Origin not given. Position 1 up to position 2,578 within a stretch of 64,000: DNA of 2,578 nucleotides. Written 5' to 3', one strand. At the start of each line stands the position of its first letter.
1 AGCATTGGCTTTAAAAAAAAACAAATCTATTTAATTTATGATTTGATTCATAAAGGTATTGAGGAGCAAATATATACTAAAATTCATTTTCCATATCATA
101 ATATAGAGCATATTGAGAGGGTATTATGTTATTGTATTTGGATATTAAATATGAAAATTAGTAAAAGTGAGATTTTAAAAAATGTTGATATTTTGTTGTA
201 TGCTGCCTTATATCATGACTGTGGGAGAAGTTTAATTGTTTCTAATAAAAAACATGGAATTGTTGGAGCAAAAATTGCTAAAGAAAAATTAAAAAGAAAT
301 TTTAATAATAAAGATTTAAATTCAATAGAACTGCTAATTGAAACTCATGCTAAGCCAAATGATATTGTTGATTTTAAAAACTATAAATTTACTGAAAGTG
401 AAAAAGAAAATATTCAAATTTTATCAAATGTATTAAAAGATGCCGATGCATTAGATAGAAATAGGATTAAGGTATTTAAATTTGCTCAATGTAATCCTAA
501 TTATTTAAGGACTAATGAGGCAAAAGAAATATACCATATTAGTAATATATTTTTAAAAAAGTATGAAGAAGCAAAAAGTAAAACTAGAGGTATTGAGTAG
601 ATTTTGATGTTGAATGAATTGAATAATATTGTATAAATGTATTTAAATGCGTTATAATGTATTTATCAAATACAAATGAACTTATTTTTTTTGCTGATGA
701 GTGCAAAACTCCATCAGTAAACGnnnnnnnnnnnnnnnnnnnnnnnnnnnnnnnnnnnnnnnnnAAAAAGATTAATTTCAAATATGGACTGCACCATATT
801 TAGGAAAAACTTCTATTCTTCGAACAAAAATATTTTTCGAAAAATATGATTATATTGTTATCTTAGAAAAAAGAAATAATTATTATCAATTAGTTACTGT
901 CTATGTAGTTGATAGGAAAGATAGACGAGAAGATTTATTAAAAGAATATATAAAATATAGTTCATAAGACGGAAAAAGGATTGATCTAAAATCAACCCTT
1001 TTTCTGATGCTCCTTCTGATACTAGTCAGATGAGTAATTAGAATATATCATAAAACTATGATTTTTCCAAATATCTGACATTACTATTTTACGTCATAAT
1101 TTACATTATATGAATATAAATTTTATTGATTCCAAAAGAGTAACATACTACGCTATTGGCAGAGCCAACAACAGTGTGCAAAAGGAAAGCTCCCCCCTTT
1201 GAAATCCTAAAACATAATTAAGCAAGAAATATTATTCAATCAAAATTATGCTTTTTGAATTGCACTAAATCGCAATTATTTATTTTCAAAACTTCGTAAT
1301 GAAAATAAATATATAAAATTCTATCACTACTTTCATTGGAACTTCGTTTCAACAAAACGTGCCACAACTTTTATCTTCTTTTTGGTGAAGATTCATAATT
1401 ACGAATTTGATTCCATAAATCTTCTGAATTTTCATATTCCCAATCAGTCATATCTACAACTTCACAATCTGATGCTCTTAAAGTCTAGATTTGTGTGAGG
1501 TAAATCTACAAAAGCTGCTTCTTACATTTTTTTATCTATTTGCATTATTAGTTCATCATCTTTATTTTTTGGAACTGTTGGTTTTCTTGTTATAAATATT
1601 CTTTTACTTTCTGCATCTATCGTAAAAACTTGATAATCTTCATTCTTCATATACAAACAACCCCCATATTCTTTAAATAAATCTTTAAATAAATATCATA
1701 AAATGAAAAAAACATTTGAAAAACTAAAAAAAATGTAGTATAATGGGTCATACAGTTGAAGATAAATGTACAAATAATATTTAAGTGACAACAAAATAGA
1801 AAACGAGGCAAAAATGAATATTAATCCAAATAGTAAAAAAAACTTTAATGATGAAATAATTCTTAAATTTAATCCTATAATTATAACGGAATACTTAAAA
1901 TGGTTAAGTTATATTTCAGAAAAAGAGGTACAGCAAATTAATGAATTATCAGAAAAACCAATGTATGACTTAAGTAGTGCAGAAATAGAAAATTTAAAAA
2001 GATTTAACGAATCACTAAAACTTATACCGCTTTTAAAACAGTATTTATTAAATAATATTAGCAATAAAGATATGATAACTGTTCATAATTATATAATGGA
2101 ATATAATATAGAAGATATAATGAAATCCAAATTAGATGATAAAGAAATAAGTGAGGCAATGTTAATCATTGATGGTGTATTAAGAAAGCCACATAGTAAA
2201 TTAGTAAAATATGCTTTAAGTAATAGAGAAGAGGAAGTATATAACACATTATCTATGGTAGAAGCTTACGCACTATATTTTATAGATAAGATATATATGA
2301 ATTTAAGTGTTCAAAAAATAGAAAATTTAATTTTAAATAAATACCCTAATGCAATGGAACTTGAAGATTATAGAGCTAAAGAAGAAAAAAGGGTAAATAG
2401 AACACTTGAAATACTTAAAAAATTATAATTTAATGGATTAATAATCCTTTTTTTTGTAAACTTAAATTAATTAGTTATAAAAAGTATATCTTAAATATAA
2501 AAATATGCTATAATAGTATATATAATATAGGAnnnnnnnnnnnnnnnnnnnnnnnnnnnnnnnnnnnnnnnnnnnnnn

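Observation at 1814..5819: ClpX paralog with pore and IGF loops but a replaced N-terminal domain, flanked by unknown small ORFs and a transglutaminase-like protein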

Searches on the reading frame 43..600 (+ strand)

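Call 4: search_protein_families(library=pfam, proteins=[window:43-600:+], max_evalue=0.01)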
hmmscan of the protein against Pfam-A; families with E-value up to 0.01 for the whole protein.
window:43-600:+ (185 aa): 3 families
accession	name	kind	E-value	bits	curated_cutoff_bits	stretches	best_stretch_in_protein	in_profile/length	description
PF01966.28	HD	-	2.3e-11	44.5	22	1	21-139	2-115/116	HD domain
PF24391.1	HD-CE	-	7.8e-05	22.9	27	1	16-166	4-116/263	HD-CE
PF21447.3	Ppx-GppA_III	-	0.00091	19.5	27.3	1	45-167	44-157/177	Ppx/GppA phosphatase, domain III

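Call 5: search_protein_families(library=ncbifam, proteins=[window:43-600:+], max_evalue=0.01)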
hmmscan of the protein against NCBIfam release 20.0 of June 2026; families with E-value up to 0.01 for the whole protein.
window:43-600:+ (185 aa): 5 families
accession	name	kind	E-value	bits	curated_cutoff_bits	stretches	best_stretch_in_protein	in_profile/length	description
NF001265.0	PRK00227.1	equivalog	8.1e-08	30.9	799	1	45-122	399-474/693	[protein-PII] uridylyltransferase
TIGR00277.1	HDIG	domain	4.2e-05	23.3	27.6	1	41-81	21-67/84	HDIG domain-containing metalloprotein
TIGR02692.1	tRNA_CCA_actino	equivalog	0.0021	16.8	438.8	1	27-104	259-344/466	CCA tRNA nucleotidyltransferase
TIGR00295.1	TIGR00295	hypoth_equivalog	0.0031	17.3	172.35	1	35-81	28-73/164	TIGR00295 family protein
NF002895.0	PRK03381.1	equivalog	0.0041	15.2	631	1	49-102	444-495/782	[protein-PII] uridylyltransferase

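Call 6: search_protein_families(library=padloc, proteins=[window:43-600:+], max_evalue=0.01)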
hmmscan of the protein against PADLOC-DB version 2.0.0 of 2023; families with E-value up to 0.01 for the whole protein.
window:43-600:+ (185 aa): 1 family
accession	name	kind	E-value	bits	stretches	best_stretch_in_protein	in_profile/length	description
PDLC01254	Cas3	-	0.0007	17.9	1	21-133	10-113/164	CAS-I; effector_G3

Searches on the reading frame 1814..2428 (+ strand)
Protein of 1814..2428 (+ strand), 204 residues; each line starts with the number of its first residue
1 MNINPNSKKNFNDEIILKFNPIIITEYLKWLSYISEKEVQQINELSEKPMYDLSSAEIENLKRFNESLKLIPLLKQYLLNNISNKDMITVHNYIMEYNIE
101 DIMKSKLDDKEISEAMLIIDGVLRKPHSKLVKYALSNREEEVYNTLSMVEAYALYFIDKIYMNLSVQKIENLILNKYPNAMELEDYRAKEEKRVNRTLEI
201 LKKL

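Call 4: search_protein_families(library=pfam, proteins=[window:1814-2428:+], max_evalue=0.01)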
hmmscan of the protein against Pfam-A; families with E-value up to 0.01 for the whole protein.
window:1814-2428:+ (204 aa): 0 families

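Call 5: search_protein_families(library=ncbifam, proteins=[window:1814-2428:+], max_evalue=0.01)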
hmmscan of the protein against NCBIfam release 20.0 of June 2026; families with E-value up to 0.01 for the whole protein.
window:1814-2428:+ (204 aa): 0 families

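Call 6: search_protein_families(library=padloc, proteins=[window:1814-2428:+], max_evalue=0.01)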
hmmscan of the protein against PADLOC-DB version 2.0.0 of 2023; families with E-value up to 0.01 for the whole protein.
window:1814-2428:+ (204 aa): 0 families

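Call 53: search_protein_families(library=phrogs, proteins=[window:1814-2428:+], max_evalue=0.01)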
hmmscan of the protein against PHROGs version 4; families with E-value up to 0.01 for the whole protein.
window:1814-2428:+ (204 aa): 0 families
